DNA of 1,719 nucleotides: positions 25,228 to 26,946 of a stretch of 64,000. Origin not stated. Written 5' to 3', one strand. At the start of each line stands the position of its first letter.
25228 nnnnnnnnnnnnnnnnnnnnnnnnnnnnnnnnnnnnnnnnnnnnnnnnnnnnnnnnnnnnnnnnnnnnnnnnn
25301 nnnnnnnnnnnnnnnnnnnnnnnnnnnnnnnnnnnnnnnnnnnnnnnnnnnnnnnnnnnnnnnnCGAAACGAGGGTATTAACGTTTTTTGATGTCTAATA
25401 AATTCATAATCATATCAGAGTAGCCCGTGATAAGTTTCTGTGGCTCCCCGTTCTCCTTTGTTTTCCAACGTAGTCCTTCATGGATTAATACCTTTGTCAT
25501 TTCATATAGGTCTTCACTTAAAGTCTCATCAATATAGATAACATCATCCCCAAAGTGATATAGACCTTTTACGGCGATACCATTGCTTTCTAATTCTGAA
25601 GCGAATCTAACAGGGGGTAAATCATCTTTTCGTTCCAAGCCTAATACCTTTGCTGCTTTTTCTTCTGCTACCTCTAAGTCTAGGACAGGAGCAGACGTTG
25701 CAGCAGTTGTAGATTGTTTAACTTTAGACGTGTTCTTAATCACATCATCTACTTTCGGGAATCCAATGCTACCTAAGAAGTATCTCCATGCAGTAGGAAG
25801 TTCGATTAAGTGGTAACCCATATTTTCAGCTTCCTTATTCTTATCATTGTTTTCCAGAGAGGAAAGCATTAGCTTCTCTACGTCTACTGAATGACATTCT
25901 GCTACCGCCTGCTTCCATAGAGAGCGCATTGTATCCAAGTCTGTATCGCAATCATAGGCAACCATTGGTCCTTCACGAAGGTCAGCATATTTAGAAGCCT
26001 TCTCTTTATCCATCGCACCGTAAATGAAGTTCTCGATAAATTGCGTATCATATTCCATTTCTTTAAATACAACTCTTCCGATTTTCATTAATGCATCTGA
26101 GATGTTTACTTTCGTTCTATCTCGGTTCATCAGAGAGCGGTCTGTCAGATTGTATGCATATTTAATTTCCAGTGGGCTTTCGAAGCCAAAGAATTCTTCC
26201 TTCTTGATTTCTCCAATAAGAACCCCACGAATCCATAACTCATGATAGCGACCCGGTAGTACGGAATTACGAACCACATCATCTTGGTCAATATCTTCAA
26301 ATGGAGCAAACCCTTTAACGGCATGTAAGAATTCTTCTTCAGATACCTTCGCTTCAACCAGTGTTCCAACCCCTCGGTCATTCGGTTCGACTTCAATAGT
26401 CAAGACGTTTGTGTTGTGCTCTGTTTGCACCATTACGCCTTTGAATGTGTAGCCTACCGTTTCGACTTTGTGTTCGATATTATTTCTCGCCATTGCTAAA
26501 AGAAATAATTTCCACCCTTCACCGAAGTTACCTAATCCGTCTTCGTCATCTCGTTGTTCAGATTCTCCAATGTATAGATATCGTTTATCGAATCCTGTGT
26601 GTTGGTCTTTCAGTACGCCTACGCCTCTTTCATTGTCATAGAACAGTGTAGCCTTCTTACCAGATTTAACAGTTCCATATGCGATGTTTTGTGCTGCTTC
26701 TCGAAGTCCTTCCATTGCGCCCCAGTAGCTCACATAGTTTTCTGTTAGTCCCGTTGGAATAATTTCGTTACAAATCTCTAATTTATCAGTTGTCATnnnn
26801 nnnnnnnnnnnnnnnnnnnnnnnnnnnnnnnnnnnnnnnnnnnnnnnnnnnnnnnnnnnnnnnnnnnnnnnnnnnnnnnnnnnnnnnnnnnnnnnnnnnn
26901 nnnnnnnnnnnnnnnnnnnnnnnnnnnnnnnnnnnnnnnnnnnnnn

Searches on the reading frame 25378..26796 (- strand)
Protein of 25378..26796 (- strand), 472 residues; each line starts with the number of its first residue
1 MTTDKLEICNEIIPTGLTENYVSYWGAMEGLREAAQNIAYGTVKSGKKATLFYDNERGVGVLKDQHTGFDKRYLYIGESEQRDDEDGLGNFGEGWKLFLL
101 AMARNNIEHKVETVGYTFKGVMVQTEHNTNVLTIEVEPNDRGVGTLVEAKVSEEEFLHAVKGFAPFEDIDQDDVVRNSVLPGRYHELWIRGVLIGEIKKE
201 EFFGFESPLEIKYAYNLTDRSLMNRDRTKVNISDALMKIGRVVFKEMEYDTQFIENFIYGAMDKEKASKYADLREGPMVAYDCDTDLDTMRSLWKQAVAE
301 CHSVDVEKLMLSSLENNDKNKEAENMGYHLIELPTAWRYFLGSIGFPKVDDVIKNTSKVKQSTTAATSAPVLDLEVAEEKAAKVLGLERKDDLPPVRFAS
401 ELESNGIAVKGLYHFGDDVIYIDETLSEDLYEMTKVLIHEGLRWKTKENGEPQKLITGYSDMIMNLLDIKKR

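Call 9: search_protein_families(library=pfam, max_evalue=0.01, proteins=[window:25378-26796:-])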
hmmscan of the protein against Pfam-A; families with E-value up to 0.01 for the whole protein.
window:25378-26796:- (472 aa): 0 families

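Call 10: search_protein_families(library=phrogs, max_evalue=0.001, proteins=[window:25378-26796:-])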
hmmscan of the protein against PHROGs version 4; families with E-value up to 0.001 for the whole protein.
window:25378-26796:- (472 aa): 1 family
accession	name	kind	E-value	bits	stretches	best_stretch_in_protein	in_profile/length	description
phrog_6077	-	unknown function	7.1e-20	72.4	1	12-260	3-245/366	-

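Call 24: search_protein_families(library=padloc, max_evalue=0.01, proteins=[window:25378-26796:-])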
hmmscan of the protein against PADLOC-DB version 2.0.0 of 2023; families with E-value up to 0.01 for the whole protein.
window:25378-26796:- (472 aa): 0 families

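Call 25: search_protein_families(library=ncbifam, max_evalue=0.01, proteins=[window:25378-26796:-])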
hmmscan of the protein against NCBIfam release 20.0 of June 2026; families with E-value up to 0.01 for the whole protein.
window:25378-26796:- (472 aa): 0 families

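Call 31: search_solved_structures(query=window:25378-26796:-, max_evalue=1, show_alignments=2)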
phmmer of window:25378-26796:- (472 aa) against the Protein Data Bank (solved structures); distinct sequences matched with E-value up to 1: 1.
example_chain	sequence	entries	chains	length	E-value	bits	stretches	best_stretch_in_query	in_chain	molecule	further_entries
5h5t_A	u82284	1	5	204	0.18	13.5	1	201-308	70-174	Flagellar hook-associated protein 2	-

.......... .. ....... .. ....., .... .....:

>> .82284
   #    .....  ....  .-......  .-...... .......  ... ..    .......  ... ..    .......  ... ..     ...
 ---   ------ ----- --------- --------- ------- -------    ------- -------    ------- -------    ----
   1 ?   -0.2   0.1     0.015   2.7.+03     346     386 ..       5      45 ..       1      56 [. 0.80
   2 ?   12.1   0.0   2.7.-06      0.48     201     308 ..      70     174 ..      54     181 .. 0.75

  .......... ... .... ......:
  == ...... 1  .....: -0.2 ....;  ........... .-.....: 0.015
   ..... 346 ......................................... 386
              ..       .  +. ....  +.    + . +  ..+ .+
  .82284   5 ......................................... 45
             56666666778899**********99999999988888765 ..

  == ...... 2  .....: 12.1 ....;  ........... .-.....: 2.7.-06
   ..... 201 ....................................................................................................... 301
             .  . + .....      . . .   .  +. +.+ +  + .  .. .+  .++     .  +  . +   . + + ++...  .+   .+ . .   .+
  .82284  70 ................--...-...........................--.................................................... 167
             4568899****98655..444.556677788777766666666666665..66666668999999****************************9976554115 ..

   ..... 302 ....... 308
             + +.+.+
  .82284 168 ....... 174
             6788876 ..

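Call 33: find_homologous_proteins(query=window:25378-26796:-, max_evalue=0.001)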
Query window:25378-26796:- (472 aa): 42 proteins with E <= 0.001 among 8000 candidates.
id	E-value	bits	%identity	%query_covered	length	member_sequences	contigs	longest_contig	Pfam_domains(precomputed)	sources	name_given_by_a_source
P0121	0.0e+0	1069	100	100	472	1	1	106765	-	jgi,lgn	-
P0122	7.4e-286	966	89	100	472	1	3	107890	-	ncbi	-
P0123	3.2e-104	367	43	97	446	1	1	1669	-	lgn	-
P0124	1.9e-101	358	43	97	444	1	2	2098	-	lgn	-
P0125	6.4e-99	350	42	97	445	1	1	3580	-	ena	-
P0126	4.9e-98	347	41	97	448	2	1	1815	-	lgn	-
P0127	1.1e-97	346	43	97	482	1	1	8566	-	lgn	-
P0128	4.5e-96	340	41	98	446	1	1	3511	-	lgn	-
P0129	1.2e-93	332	40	97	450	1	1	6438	-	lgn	-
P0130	1.6e-92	329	39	99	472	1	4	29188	-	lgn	-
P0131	7.4e-92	326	38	97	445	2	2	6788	-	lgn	-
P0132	3.5e-91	324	41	97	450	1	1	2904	-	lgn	-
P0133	4.9e-90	320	40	97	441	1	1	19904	-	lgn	-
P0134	6.6e-90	320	38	98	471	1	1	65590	-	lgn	-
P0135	7.1e-90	320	39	97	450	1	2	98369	-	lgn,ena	-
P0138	6.8e-88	313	41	92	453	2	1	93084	-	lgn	-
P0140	1.3e-87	312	38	97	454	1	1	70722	-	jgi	jgi:hypothetical protein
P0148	4.2e-85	304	38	97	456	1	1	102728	-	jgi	jgi:hypothetical protein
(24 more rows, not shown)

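Call 36: search_solved_structures(query=A1, max_evalue=10, show_alignments=3)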
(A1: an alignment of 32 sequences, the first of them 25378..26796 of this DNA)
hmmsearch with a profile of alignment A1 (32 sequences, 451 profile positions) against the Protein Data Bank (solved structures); distinct sequences matched with E-value up to 10: 0.
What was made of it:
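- Closest known: GHKL/GHL ATPases. Different: No Pfam or PDB sequence match (calls 9, 31, 36).
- Tried and rejected: PDB sequence searches with the GHKL protein and its profile: nothing usable (calls 31, 36).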

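Call 43: predict_structure(alignment_id=A1)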
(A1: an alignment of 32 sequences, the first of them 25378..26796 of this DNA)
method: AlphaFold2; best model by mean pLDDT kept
length: 472 residues; sequences in the alignment: 32
mean_pLDDT: 88.1   pTM: 0.75
mean pLDDT of the five models: 88.1, 87.0, 86.3, 85.8, 85.0
residues with pLDDT >= 90: 295; 70-90: 140; 50-70: 26; < 50: 11
segments of 3 or more residues with pLDDT < 50: 1-8, 201-203
pLDDT, mean of each block of 10 residues (from residue 1): 44 91 88 92 91 96 91 80 75 84 96 95 94 95 95 93 90 91 93 78 66 94 85 95 94 96 96 96 91 97 96 92 89 96 96 80 62 86 91 90 85 86 89 93 82 84 86 59
secondary structure, 60 per line:
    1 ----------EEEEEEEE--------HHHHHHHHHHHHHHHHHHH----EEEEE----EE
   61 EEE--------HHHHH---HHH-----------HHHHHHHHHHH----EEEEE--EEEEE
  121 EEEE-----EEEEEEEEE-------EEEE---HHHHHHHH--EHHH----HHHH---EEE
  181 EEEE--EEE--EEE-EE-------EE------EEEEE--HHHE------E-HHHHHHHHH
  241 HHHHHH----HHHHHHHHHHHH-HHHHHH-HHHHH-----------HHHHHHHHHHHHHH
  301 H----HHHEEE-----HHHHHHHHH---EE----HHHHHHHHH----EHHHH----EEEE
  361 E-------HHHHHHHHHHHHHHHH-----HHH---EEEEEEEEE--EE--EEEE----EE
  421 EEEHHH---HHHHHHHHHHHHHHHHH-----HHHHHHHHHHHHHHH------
elements in order: E11-18 H27-45 E50-54 E59-63 H72-76 H94-104 E109-113 E116-124 E130-138 E146-149 H153-160 H171-174 E178-184 E187-189 E192-194 E213-217 H232-246 H251-262 H264-269 H271-275 H287-301 E309-311 H317-325 H335-343 H349-352 E357-361 H369-384 E396-404 E411-414 E419-423 H430-446 H452-466

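Call 69: find_related_loci(query=A1, collection=genome_contigs, flank=10000)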
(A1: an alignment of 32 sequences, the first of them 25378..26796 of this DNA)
Query A1 (472 aa) in genome_contigs; peptide patterns used: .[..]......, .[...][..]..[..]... (x = any residue, [..] = any of these).
39 stretches matched a pattern, but none encodes a relative of the query by tblastn (E <= 1e-3).
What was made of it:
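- No relative of the lineage-specific GHKL protein is found in 185,579 species genomes (call 69).
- Tried and rejected: Genome-collection scan with the GHKL alignment: no relatives, so no prophage copies and no host assignment (call 69).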

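Call 95: search_dna_similar(query=window:25378-26796:-, collection=phages, mode=protein, max_rows=25, max_evalue=0.001)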
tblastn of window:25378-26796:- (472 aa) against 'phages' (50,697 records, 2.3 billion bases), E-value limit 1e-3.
Records with a match: 46; places in all: 46; records where one place covers at least 80% of the query: 2.
Best place of each record, by identity: <60% 46.
By first word of the organism name: Pseudomonas 15; Edwardsiella 5; Pectobacterium 5; Vibrio 4; Escherichia 4; Erwinia 4; Serratia 2; Exiguobacterium 1; Moorella 1; Acinetobacter 1; and 4 more.
By host as written in the record: Pseudomonas aeruginosa 9; - 7; Pseudomonas sp. 3; Escherichia coli str. K-12 substr. MG1655 3; Serratia marcescens LVF3 2; Erwinia amylovora TS3128 2; Erwinia pyrifoliae 2; Pectobacterium atrosepticum SCRI1043 2; and 16 more.
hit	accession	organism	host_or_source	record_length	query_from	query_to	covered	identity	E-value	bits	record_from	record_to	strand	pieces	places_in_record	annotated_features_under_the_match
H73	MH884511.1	Exiguobacterium phage vB_EalM-132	Exiguobacterium alkaliphilum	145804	15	467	96%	24.7%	1e-25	117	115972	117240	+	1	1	hypothetical protein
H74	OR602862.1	Moorella phage MTATph1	Moorella thermoacetica DSM 103132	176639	12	442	91%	24.9%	1e-17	92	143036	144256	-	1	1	hypothetical protein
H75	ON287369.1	Serratia phage vB_SmaM-ChuuTotoro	Serratia marcescens LVF3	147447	13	243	49%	28.3%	2e-6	57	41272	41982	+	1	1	hypothetical protein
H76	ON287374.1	Serratia phage vB_SmaM-Kashira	Serratia marcescens LVF3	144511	13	242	49%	27.0%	1e-5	54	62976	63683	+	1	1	hypothetical protein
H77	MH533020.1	Acinetobacter phage ABPH49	Acinetobacter baumannii AB49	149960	13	242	49%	25.6%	9e-6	54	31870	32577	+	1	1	histidine kinase-like ATPase | hypothetical protein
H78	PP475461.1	Xanthomonas phage phiXF1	Xanthomonas campestris pv. campestris ...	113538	17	275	55%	21.9%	5e-4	49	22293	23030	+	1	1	hypothetical protein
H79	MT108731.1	Pseudomonas phage Epa43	Pseudomonas sp.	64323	7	234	48%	24.1%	6e-5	52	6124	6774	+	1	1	none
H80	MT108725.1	Pseudomonas phage Epa5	Pseudomonas sp.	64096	7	234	48%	23.6%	1e-3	48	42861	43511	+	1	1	none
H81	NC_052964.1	Pseudomonas phage Epa5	Pseudomonas sp.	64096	7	234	48%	23.6%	1e-3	48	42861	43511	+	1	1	none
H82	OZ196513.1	Vibrio phage D93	Seawater and oysters mix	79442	14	234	47%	23.0%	4e-5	52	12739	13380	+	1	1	hypothetical protein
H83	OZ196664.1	Vibrio phage D71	Seawater and oysters mix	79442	14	234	47%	23.0%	4e-5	52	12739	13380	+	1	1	hypothetical protein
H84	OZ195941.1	Vibrio phage D81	Seawater and oysters mix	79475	14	234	47%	23.0%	4e-5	52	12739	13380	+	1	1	hypothetical protein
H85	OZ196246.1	Vibrio phage D82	Seawater and oysters mix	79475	14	234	47%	23.0%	4e-5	52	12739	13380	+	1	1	hypothetical protein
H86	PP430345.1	Escherichia phage vB_EcoM-LTH01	Escherichia sp.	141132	13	165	32%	28.6%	7e-5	52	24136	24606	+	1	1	hypothetical protein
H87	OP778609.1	Escherichia phage A73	Escherichia coli str. K-12 substr. ...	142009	13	165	32%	28.6%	7e-5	52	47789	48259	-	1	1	hypothetical protein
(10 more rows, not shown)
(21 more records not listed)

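Call 96: get_annotated_region(hit=H73, flank=5000)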
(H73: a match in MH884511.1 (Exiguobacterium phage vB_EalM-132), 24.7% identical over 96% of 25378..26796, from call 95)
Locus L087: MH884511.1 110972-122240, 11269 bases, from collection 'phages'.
description: Exiguobacterium phage vB_EalM-132, complete genome.
organism: Exiguobacterium phage vB_EalM-132 (NCBI taxid 2419623)
taxonomy: Viruses; Duplodnaviria; Heunggongvirae; Uroviricota; Caudoviricetes; Herelleviridae; Spounavirinae
host: Exiguobacterium alkaliphilum; source: Lake Elmenteita sediment; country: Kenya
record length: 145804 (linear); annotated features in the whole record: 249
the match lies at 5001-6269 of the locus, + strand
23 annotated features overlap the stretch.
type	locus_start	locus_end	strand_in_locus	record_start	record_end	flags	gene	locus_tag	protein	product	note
CDS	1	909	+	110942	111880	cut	ypcP_1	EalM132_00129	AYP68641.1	5'-3' exonuclease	similar to gp32.85 [Bacillus phage SPO1]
CDS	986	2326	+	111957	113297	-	-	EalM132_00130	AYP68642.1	DNA ligase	similar to gp32.95 [Bacillus phage SPO1], putative ligase [Bacillus phage CP-51] and ATP dependent DNA ligase [Bacillus ...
regulatory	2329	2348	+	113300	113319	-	-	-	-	terminator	putative transcriptional terminator, -13.80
CDS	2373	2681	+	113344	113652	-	-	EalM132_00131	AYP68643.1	hypothetical protein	similar to gp33 [Bacillus phage SPO1], sigma factor accessory [Bacillus phage JL] and hypothetical protein SHANETTE_177 ...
CDS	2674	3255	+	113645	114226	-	-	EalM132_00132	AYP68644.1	RNA polymerase sigma factor, sigma-70 family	similar to gp34 [Bacillus phage SPO1], putative sigma factor [Bacillus phage CP-51] and sigma factor [Bacillus phage JL]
CDS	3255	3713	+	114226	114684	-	-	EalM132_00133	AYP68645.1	hypothetical protein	similar to gp34.11 [Bacillus phage SPO1] and hypothetical protein JL_178 [Bacillus phage JL]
CDS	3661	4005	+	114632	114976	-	-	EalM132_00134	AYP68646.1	ribonuclease M5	similar to putative primase/topoisomerase [Bacillus phage Shanette], putative primase [Bacillus phage CP-51] and ...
CDS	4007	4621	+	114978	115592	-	dck_1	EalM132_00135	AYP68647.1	deoxyadenosine/deoxycytidine kinase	similar to putative deoxyadenosine kinase [Bacillus phage Shanette], deoxyadenosine kinase [Bacillus phage JL] and ...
CDS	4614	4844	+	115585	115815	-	nrdH_1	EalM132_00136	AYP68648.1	glutaredoxin-like protein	similar to gp80 [Bacillus phage G]; Glutaredoxin-like protein NrdH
regulatory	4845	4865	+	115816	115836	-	-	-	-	terminator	putative transcriptional terminator, -12.80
CDS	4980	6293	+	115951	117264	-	-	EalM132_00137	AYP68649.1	hypothetical protein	similar to hypothetical protein CR9_071 [Cronobacter phage CR9]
CDS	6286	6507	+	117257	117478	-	-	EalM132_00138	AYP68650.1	hypothetical protein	-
CDS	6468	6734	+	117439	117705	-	-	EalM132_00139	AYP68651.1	hypothetical protein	similar to hypothetical protein CampHawk_162 [Bacillus phage CampHawk] and gp34.15 [Bacillus phage SPO1]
CDS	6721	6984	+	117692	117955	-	-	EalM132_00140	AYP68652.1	hypothetical protein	-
regulatory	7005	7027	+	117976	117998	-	-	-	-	terminator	putative transcriptional terminator, -13.70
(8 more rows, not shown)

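Call 97: get_annotated_region(hit=H74, flank=5000)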
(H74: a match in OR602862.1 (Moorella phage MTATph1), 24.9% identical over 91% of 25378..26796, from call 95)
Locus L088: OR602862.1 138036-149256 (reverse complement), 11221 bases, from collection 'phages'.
description: Moorella phage MTATph1, complete genome.
organism: Moorella phage MTATph1 (NCBI taxid 3090776)
taxonomy: Viruses; Duplodnaviria; Heunggongvirae; Uroviricota; Caudoviricetes
host: Moorella thermoacetica DSM 103132; source: -; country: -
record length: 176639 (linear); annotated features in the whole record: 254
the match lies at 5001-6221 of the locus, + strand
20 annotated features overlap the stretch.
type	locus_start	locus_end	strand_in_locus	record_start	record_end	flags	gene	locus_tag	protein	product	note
CDS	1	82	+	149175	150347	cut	-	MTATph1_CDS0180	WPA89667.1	HNH endonuclease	-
CDS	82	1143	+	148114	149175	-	-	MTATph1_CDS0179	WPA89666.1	hypothetical protein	-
CDS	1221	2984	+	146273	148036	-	-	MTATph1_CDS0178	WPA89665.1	DNA helicase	-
CDS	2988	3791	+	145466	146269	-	-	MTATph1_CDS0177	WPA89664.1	hypothetical protein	-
CDS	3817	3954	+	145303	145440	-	-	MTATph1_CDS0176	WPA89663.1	hypothetical protein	-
CDS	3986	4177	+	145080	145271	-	-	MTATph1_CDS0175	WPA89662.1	hypothetical protein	-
CDS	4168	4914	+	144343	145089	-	-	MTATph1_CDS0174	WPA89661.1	hypothetical protein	-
CDS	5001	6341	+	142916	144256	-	-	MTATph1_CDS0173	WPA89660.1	hypothetical protein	-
CDS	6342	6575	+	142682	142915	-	-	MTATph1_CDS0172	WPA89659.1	hypothetical protein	-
CDS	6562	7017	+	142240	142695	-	-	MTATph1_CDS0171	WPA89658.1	hypothetical protein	-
CDS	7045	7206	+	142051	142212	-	-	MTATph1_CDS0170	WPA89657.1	hypothetical protein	-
CDS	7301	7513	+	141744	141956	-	-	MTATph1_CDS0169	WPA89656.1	hypothetical protein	-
CDS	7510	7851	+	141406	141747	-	-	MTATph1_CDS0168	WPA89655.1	hypothetical protein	-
CDS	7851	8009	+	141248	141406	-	-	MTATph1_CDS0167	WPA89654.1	hypothetical protein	-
CDS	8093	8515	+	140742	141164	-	-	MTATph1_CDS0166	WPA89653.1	dUTPase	-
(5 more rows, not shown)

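Call 109: find_encoding_contigs(protein=P0135, flank=10000, max_places=1)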
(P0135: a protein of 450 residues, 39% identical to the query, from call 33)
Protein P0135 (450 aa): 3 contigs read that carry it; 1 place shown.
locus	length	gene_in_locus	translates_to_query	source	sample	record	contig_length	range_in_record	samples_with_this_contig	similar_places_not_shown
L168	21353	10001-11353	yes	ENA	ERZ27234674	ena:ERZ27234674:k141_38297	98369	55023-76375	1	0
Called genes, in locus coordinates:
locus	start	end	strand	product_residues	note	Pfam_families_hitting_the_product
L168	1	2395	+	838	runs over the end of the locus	PF13385:Laminin_G_3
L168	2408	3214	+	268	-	-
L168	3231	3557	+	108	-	-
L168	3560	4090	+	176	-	PF05708:Peptidase_C92 (weak)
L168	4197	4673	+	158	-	PF05105:Phage_holin_4_1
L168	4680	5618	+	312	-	PF01520:Amidase_3, PF01476:LysM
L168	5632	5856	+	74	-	PF04688:Holin_SPP1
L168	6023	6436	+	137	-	PF04307:YdjM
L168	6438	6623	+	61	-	-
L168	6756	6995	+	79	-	-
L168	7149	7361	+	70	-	-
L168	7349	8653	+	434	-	PF01580:FtsK_SpoIIIE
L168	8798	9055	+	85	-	-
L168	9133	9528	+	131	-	-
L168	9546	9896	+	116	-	-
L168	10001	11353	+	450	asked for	-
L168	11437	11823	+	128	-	-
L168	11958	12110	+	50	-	-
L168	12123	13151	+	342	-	PF06067:DUF932 (weak)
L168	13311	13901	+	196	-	-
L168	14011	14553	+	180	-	PF13392:HNH_3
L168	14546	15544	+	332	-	PF04492:Phage_rep_O (faint)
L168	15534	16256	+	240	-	PF01695:IstB_IS21 (weak), PF00004:AAA (weak)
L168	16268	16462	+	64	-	-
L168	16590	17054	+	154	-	-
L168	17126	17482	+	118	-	-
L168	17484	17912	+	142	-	-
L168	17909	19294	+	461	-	PF03796:DnaB_C, PF13481:AAA_25 (weak), PF06745:ATPase (weak)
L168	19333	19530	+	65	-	-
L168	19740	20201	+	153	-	-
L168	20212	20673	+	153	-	-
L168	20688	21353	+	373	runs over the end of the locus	PF13155:Toprim_2 (weak)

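Call 110: find_encoding_contigs(protein=P0138, flank=10000, max_places=1)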
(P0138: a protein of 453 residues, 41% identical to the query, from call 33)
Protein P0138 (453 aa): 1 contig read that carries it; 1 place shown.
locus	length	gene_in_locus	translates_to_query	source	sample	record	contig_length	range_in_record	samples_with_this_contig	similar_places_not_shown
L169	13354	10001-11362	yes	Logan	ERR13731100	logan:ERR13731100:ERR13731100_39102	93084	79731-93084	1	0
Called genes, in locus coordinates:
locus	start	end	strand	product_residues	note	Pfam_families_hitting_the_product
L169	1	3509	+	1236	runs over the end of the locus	-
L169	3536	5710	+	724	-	-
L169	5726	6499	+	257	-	-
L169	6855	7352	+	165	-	PF05708:Peptidase_C92 (weak)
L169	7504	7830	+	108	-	-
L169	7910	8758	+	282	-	PF01510:Amidase_2, PF01476:LysM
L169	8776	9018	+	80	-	PF04688:Holin_SPP1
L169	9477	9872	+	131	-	-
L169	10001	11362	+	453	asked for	-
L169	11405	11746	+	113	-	-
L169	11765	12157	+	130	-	-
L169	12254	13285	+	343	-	PF06067:DUF932 (faint)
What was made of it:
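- L169 lacks all of them (call 110).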

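Call 111: find_encoding_contigs(protein=P0148, flank=10000, max_places=1)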
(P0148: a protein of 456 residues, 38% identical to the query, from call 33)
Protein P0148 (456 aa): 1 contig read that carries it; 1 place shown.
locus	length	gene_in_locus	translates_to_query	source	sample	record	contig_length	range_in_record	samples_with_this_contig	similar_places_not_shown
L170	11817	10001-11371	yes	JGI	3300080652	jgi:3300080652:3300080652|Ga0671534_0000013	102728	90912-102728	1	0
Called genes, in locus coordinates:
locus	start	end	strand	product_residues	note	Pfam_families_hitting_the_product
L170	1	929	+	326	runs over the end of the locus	-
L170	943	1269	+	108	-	-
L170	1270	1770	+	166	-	PF05708:Peptidase_C92 (faint)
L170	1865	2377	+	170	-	PF05105:Phage_holin_4_1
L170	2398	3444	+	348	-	PF01510:Amidase_2, PF01476:LysM, PF01471:PG_binding_1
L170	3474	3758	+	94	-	-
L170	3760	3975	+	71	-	-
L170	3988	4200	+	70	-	-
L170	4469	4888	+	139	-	PF04307:YdjM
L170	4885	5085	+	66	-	-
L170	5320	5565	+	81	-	-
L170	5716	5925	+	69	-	-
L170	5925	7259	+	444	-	PF01580:FtsK_SpoIIIE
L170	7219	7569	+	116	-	-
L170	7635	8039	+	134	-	-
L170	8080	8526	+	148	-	-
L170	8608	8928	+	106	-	-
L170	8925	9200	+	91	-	-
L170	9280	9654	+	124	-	-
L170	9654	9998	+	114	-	-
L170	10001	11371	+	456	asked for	-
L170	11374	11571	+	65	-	-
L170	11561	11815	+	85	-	?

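Call 112: find_encoding_contigs(protein=P0140, flank=10000, max_places=1)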
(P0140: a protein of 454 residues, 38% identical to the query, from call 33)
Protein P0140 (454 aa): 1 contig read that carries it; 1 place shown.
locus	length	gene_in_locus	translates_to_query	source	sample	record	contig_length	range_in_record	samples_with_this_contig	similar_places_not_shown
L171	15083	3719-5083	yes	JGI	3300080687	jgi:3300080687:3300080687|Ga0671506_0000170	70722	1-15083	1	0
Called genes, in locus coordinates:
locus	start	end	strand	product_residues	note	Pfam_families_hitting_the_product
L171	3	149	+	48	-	?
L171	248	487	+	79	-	-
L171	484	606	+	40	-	-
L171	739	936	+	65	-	-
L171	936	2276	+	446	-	PF01580:FtsK_SpoIIIE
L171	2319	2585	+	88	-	-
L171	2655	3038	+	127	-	-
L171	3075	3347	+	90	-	-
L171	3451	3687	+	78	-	-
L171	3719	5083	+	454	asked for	-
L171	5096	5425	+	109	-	-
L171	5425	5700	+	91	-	-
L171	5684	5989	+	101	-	PF17420:GP17 (faint)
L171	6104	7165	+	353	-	-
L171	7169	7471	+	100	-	-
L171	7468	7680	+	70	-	PF13443:HTH_26 (weak)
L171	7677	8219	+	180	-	-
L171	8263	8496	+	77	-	-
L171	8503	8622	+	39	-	-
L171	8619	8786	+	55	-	-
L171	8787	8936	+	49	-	-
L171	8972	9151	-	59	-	PF00269:SASP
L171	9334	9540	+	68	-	-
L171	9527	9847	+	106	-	-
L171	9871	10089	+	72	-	-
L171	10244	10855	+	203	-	-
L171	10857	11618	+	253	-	-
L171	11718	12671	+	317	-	PF04492:Phage_rep_O (faint)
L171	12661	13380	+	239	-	PF01695:IstB_IS21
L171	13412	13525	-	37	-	-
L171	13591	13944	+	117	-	-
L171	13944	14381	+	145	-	-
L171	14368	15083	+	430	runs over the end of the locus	PF03796:DnaB_C, PF06745:ATPase, PF13481:AAA_25 (weak)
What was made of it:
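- The same gene order is called in L168 and L170; L171 shows it from its contig end (calls 109, 111, 112).
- Tried and rejected: The GHKL gene occurs alone in distant phages and is separated from FtsK by several ORFs in L168, L170 and L171 (calls 96, 97, 109-112).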

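Call 114: search_protein_families(library=pfam, max_evalue=0.1, proteins=[L168:7149-7358:+, L170:5716-5922:+, L171:739-933:+, L168:6756-6992:+])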
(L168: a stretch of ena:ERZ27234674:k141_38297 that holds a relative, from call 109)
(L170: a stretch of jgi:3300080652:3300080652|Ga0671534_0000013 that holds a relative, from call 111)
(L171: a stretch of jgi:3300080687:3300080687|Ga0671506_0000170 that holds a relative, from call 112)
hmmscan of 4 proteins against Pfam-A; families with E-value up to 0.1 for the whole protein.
L168:7149-7358:+ (70 aa): 1 family
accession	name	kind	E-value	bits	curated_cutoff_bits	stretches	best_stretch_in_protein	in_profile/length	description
PF06686.16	SpoIIIAC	-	0.00078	20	24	1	9-60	1-52/56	Stage III sporulation protein AC/AD protein family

L170:5716-5922:+ (69 aa): 1 family
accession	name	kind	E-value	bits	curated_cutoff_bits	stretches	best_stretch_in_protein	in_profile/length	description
PF13686.11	DrsE_2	-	0.027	14.9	25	1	10-65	71-126/156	DsrE/DsrF/DrsH-like family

L171:739-933:+ (65 aa): 1 family
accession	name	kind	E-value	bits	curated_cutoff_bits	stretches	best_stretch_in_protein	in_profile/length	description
PF06686.16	SpoIIIAC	-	0.0011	19.5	24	1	10-62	2-54/56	Stage III sporulation protein AC/AD protein family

L168:6756-6992:+ (79 aa): 1 family
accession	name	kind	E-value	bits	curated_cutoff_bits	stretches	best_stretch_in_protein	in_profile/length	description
PF24126.1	DUF7394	-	0.095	13.4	27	1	2-36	23-57/65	Family of unknown function (DUF7394)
